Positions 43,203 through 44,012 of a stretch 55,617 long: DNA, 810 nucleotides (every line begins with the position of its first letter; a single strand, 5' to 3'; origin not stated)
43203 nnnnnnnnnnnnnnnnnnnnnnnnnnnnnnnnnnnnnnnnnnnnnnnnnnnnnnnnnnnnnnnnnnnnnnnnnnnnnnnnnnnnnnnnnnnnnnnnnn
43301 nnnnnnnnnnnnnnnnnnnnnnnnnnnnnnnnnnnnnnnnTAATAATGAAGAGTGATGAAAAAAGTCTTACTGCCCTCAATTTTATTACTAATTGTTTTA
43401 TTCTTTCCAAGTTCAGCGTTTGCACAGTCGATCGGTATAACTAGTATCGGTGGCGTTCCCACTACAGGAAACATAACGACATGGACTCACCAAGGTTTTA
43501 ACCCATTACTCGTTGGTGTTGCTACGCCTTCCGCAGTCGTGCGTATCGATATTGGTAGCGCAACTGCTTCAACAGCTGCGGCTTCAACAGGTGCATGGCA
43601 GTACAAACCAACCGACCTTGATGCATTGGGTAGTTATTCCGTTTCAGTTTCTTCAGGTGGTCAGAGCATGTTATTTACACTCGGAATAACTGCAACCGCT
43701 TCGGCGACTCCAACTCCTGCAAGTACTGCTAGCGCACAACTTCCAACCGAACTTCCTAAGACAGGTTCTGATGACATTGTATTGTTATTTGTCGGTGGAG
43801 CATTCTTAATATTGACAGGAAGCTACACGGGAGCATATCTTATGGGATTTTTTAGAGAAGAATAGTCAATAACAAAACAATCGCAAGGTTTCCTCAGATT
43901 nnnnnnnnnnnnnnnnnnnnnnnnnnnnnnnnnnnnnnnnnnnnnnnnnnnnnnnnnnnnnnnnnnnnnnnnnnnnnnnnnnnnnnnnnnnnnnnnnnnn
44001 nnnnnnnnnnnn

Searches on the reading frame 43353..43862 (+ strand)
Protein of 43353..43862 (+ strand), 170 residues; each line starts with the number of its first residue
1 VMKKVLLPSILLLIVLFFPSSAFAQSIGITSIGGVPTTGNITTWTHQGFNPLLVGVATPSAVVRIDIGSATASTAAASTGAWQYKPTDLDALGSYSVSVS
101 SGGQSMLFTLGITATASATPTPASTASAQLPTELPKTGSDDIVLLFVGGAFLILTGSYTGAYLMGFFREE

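Call 3: search_protein_families(library=pfam, proteins=[window:43353-43862:+], max_evalue=0.01)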
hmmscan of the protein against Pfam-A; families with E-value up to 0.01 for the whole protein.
window:43353-43862:+ (170 aa): 1 family
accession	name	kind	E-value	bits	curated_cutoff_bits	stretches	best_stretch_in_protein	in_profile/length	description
PF19077.6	Big_13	-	0.0037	18.2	27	1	31-100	13-82/102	Bacterial Ig-like domain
